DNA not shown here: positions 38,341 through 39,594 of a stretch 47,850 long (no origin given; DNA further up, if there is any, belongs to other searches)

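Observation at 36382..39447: Tandem triplication of an uncharacterised secreted protein built from ~21-aa repeats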

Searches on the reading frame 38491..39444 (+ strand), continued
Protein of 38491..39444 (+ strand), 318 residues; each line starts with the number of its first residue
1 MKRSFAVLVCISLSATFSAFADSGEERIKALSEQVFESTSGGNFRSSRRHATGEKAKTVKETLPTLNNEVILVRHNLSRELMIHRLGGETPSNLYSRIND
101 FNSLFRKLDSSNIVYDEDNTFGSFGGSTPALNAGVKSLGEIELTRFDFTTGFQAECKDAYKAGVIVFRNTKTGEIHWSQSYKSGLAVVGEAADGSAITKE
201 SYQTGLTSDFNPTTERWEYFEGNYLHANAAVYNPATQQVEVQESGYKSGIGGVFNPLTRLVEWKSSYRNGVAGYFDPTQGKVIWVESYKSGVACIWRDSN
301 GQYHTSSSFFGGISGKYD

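Call 37: search_protein_families(library=ncbifam, alignment_id=A4, max_evalue=0.001)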
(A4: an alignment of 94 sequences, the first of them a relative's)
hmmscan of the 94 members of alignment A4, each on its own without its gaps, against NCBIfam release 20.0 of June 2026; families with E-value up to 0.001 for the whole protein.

A. member 1, P0012 (339 aa): 0 families

B. families by the number of members that match (of 94 scanned): 12 families
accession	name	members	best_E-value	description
NF012200.0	choice_anch_D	1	1.9e-47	choice-of-anchor D domain-containing protein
NF010237.0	PRK13684.1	1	2.5e-22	photosynthesis system II assembly factor Ycf48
NF043029.1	T4SS_AnkY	1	1.1e-09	Dot/Icm T4SS effector AnkY/LegA9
NF041931.2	MzaA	1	1.8e-09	MZA anti-phage system associated sigma-70 family RNA polymerase sigma factor MzaA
NF043023.1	T4SS_AnkH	1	3.6e-09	Dot/Icm T4SS effector AnkH/LegA3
NF043022.1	T4SS_AnkG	1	2.1e-08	Dot/Icm T4SS effector AnkG/AnkZ/LegA7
NF041425.1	OS_HP2_seleno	1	2.6e-07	OS_HP2 family (seleno)protein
NF043028.1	T4SS_AnkX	1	9.6e-07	Dot/Icm T4SS effector AnkN/AnkX/LegA8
TIGR00870.1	trp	1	6.2e-06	transient-receptor-potential calcium channel protein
NF043019.1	T4SS_AnkC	1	0.00047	Dot/Icm T4SS effector AnkC/LegA12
NF043021.1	T4SS_AnkF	1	0.0005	Dot/Icm T4SS effector AnkF/LegA14/Ceg31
NF033750.1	vWF_bind_Staph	1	0.00061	von Willebrand factor binding protein Vwb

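Call 40: find_homologous_proteins(query=A5, max_evalue=0.001)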
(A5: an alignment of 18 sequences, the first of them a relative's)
Query A5 (18 sequences) (279 aa, profile of the alignment): 88 proteins with E <= 0.001 among 8000 candidates.
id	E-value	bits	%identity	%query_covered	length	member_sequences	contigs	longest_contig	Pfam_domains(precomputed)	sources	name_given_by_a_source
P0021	1.2e-136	473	37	99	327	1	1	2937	PF16404.12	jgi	jgi:hypothetical protein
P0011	9.5e-114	397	100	100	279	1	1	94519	-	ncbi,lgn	-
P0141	6.3e-110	385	86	100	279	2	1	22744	-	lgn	-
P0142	8.1e-110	385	80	100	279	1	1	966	-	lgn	-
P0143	2.6e-107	376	73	100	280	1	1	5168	PF16404.12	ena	-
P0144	3.0e-105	370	72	100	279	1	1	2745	-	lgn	-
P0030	3.4e-105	369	49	98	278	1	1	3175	-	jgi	jgi:hypothetical protein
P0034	5.3e-105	369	48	98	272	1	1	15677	-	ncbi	-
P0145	1.1e-104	368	77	100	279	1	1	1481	-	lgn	-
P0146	1.2e-104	368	77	100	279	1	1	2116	-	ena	-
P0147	3.1e-104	366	73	100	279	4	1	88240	-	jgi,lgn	jgi:hypothetical protein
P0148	3.1e-104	366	73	100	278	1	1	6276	-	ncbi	-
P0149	5.4e-104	365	76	100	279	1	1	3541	-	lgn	-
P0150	1.4e-103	364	73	100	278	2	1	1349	-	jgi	jgi:hypothetical protein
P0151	3.0e-101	356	62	99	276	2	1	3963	-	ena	-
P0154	4.8e-101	356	69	99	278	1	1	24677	PF16404.12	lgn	-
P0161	3.7e-94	333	38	92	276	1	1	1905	PF16404.12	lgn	-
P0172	1.1e-90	322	37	92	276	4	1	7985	PF16404.12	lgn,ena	-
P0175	9.6e-90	319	38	91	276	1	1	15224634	PF16404.12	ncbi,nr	ncbi:hypothetical protein I4U23_020680 [Adineta vaga]|nr:hypothetical protein I4U23_020680 [Adineta 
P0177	4.8e-89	316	37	91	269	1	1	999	PF16404.12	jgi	-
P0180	5.2e-88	313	42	95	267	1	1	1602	PF16404.12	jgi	jgi:hypothetical protein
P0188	2.4e-78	281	34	93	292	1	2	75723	PF16404.12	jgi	jgi:hypothetical protein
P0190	5.8e-73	264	44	56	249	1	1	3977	PF16404.12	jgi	-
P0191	1.9e-70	255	43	56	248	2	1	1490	PF16404.12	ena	-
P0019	3.5e-69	251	52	47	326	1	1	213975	PF16404.12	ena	-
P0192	2.1e-68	249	44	56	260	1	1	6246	PF16404.12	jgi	-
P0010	6.3e-60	221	47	50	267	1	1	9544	PF16404.12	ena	-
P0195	8.3e-57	211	44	56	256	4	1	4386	PF16404.12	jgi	jgi:hypothetical protein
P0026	2.3e-56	209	32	78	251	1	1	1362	PF16404.12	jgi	jgi:hypothetical protein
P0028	3.6e-56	209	53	50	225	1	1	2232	PF16404.12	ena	-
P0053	8.1e-32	129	41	38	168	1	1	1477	PF16404.12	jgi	-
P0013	8.8e-29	119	36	56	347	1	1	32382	-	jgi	-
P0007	8.7e-27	112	31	57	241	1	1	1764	-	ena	-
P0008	2.6e-22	98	32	57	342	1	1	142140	-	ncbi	-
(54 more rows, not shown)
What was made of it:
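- The repeat domain also occurs in signal-less bacterial and eukaryotic proteins (call 40), so an envelope-specific role cannot be a property of the domain itself. Signal-less and eukaryotic members argue against a cell-wall ligand in general (call 40).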

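Call 43: find_encoding_contigs(protein=window:38491-39444:+, flank=2000, max_places=3)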
Protein window:38491-39444:+ (318 aa): no gene with exactly this product is on record in the collection.
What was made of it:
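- Tried and rejected: Source record. find_encoding_contigs for the window protein found no record (call 43).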

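Call 44: find_encoding_contigs(protein=P0004, flank=8000, max_places=3)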
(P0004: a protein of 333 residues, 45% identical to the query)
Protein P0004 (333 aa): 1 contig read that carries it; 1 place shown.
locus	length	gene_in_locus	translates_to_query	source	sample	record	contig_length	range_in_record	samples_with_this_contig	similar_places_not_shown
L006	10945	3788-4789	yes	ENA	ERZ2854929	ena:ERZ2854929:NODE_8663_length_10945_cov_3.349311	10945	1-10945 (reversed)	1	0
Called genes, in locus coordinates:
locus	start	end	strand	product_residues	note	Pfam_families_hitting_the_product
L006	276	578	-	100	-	-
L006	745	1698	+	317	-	-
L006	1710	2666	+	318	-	-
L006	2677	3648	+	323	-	-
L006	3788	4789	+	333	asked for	-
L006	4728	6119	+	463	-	PF00149:Metallophos (faint)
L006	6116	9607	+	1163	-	PF17767:NAPRTase_N, PF01467:CTP_transf_like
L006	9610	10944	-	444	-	?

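Call 53: find_encoding_contigs(protein=P0013, flank=8000, max_places=2)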
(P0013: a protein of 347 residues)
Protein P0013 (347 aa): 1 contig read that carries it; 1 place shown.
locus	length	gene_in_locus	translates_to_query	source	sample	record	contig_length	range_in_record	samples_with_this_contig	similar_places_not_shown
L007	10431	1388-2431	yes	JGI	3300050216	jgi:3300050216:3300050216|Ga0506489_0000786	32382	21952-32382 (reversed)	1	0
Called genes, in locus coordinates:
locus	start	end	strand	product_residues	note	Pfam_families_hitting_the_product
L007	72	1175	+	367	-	PF00158:Sigma54_activat, PF14532:Sigma54_activ_2, PF07724:AAA_2 (weak), PF07728:AAA_5, PF25601:AAA_lid_14, PF02954:HTH_8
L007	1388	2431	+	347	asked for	-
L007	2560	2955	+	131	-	-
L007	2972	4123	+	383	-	-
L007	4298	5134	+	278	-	-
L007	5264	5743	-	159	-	-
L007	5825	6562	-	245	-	-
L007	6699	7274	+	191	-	PF04279:IspA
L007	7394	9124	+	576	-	-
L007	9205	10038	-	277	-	PF00669:Flagellin_N, PF00700:Flagellin_C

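Call 54: find_encoding_contigs(protein=P0011, flank=8000, max_places=2)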
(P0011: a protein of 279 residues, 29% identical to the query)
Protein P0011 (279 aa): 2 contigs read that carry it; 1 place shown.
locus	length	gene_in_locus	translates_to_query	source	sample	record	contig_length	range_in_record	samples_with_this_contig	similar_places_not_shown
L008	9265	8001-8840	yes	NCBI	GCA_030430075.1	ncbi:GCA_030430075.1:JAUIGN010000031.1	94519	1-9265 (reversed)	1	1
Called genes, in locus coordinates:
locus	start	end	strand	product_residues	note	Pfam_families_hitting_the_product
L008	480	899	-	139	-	PF24738:DUF7689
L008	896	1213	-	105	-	-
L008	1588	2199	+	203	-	PF04542:Sigma70_r2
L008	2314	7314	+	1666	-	PF00069:Pkinase, PF07714:PK_Tyr_Ser-Thr, PF24817:WD40_WDHD1_1st, PF24814:WD40_Prp19, PF25171:Beta-prop_WDR36-Utp21_1st, PF25174:Beta-prop_THOC3, PF24807:WD40_CDC20-Fz, PF25175:Beta-prop_WDR5, +45 more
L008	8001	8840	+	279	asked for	-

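Call 55: search_solved_structures(query=A7, max_evalue=10, show_alignments=2)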
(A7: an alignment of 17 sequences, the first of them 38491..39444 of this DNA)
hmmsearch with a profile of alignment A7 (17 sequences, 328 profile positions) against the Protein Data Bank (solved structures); distinct sequences matched with E-value up to 10: 13.
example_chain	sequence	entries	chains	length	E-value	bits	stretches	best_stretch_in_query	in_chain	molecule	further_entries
7wyr_A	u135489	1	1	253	0.51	12.7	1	176-266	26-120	Polyhedrin fused with CLN025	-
4g6z_A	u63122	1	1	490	1.3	11.4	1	174-204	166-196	Glutamate-tRNA ligase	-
6dlc_A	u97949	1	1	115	1.5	11.2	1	64-126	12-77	Designed protein DHD1:234_A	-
5yq4_A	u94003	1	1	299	1.8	10.9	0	220-270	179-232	Kelch-like protein 20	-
3etx_A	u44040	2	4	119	2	10.8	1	18-109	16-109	Adhesin A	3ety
3etw_A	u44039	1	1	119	2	10.8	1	20-109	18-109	Adhesin A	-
6gy5_A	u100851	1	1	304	2.1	10.7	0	220-270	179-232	Kelch-like protein 20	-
9yju_A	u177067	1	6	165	2.3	10.6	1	33-136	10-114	Outer membrane protein H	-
7zr2_A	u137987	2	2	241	2.6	10.4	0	27-122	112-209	Spike protein S2',Chimeric protein mimic of SARS-CoV-2 Spike HR1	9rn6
9ip0_A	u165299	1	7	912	3.7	9.9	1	29-120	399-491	Chaperone protein ClpB1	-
6h9l_A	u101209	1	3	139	3.9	9.8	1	27-93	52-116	Uncharacterized protein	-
7on7_A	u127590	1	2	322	6.9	9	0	202-229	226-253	SAKe6BE-L2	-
8ek4_A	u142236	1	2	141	8.3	8.8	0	29-122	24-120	Ice-binding protein TIP-99a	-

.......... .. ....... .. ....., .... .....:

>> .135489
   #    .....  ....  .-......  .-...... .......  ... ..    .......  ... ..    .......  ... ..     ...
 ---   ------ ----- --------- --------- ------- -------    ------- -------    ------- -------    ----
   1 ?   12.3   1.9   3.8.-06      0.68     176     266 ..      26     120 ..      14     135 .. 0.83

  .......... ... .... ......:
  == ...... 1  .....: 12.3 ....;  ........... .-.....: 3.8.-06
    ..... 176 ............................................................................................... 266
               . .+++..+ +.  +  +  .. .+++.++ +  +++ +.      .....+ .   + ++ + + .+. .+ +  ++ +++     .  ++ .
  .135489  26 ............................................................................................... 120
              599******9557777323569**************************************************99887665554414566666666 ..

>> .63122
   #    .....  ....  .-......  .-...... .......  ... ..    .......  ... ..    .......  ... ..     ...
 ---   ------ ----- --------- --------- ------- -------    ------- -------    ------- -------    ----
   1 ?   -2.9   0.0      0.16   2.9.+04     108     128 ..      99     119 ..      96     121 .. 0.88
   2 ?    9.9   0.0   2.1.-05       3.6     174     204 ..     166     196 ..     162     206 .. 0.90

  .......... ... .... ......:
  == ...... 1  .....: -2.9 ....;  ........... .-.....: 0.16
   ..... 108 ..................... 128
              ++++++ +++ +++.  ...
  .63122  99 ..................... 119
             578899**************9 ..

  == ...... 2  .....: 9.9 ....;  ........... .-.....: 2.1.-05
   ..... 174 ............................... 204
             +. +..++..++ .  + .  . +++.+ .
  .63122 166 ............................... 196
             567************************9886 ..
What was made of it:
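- Closest known: Chignolin / CLN025 designed hairpin. Same: The only PDB 'hit' of the family profile is a CLN025 fusion aligned on that motif (call 55).
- The best chance hit is a polyhedrin-CLN025 (chignolin) fusion aligned on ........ (call 55).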

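Call 56: search_solved_structures(query=A5, max_evalue=10, show_alignments=2)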
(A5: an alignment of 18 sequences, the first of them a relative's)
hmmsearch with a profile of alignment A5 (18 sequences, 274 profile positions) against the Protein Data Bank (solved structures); distinct sequences matched with E-value up to 10: 34.
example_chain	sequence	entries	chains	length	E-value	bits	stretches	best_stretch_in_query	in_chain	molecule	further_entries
4wpc_A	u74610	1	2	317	0.088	15.4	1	31-116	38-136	RHO GTPase-activating protein RGD1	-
9r1o_A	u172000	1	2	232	0.2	14.2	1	23-110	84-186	sc-apCC-6-DPH-NR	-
7saf_A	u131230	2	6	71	0.26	13.8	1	15-72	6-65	General control transcription factor GCN4/M protein chimera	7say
6kos_A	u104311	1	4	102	0.5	12.9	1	28-112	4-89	SUWA (Super WA20)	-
11hk_A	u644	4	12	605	0.71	12.4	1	26-63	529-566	E-FICS-v3 | Spike protein S2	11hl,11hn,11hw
3vjf_A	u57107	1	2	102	0.85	12.2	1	28-104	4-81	WA20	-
5m48_A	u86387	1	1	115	1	11.9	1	31-108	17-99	Regulator of Ty1 transposition protein 103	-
3thf_A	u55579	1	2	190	1.1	11.8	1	34-125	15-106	Protein Shroom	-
3nr7_A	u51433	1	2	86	1.2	11.7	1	10-63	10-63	DNA-binding protein H-NS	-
6spc_t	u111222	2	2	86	1.3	11.6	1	18-89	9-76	30S ribosomal protein S20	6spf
7unr_t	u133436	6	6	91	1.3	11.6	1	18-92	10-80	30S ribosomal protein S20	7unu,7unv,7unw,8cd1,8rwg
5tgw_A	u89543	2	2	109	1.4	11.4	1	6-106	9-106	PS1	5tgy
2lem_A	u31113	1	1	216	1.5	11.3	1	8-109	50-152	Apolipoprotein A-I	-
6spe_t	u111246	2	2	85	1.6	11.2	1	18-89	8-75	30S ribosomal protein S20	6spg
4ltb_A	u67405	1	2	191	1.8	11.1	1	6-106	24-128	Tripartite motif-containing 25 variant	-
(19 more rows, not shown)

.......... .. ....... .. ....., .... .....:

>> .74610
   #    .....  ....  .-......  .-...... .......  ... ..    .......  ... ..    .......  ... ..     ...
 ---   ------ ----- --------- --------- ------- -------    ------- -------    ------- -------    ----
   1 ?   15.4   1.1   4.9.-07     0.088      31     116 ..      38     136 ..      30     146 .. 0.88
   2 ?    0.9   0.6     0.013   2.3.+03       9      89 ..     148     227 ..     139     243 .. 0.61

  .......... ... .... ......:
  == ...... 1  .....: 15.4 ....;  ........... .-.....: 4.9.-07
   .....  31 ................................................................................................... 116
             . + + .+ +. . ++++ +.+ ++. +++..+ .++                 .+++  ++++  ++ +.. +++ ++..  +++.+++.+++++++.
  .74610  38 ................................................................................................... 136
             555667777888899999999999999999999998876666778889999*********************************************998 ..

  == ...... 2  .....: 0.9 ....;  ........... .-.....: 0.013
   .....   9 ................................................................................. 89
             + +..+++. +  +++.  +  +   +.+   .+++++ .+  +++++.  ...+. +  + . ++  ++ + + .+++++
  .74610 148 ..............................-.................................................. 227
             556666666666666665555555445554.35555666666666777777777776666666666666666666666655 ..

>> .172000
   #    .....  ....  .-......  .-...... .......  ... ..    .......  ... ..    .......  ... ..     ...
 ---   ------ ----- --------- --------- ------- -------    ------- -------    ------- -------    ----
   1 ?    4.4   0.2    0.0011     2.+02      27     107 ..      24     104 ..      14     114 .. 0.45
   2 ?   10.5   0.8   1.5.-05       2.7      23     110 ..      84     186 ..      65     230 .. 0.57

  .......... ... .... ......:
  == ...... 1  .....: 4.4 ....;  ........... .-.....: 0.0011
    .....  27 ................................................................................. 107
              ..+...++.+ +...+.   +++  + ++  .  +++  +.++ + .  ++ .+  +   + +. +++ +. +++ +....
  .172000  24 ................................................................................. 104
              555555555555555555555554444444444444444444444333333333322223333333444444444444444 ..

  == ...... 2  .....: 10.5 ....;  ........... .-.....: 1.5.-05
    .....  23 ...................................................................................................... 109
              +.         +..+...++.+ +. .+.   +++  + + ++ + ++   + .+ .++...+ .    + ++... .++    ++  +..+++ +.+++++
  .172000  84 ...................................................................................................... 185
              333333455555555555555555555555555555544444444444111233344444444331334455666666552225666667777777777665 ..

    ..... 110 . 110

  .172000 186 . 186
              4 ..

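Call 58: fold_search(model_id=the predicted structure, library=viral)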
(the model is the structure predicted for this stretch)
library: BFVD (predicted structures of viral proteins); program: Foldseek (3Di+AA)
matches with E <= 10: 517; with E <= 0.001: 0
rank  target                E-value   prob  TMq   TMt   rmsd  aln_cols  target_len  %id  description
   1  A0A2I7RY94            2.1e-02  0.08  0.11  0.06  18.2       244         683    9  (no name in the UniProt tables at hand)
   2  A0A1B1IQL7            4.0e-02  0.08  0.12  0.11  16.2       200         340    9  (no name in the UniProt tables at hand)
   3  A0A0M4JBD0            1.0e-01  0.07  0.13  0.12  14.7       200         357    9  (no name in the UniProt tables at hand)
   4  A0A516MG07            1.2e-01  0.23  0.20  0.10  11.5       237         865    7  (no name in the UniProt tables at hand)
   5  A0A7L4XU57            1.4e-01  0.08  0.12  0.18  12.0       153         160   14  Uncharacterized protein [Escherichia phage vB_EcoP_EcoN5]
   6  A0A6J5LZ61            1.4e-01  0.04  0.10  0.09  17.4       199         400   10  Uncharacterized protein [uncultured Caudovirales phage]
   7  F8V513                1.5e-01  0.10  0.14  0.13  11.4       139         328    9  Uncharacterized protein L55 [Acanthamoeba polyphaga mimivirus]
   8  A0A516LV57            1.6e-01  0.08  0.13  0.06  16.6       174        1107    9  (no name in the UniProt tables at hand)
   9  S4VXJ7                1.7e-01  0.04  0.08  0.06  17.6       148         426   11  DUF5900 domain-containing protein [Pandoravirus salinus]
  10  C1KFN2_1              2.0e-01  0.06  0.16  0.05  33.8       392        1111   10  Putative tail fibre protein [Lactobacillus phage Lb338-1]
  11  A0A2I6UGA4            2.2e-01  0.11  0.11  0.28  10.4        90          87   17  Uncharacterized protein [Salinibacter phage M1EM-1]
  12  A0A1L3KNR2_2          2.2e-01  0.03  0.14  0.08  18.6       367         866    7  (no name in the UniProt tables at hand)
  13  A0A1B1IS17            2.4e-01  0.03  0.10  0.14  17.2       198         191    8  (no name in the UniProt tables at hand)
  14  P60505                2.7e-01  0.03  0.10  0.08  19.5       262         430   11  U21 glycoprotein [Human herpesvirus 7 (strain JI)]
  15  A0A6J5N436            2.8e-01  0.08  0.08  0.17  14.5        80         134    9  Uncharacterized protein [uncultured Caudovirales phage]
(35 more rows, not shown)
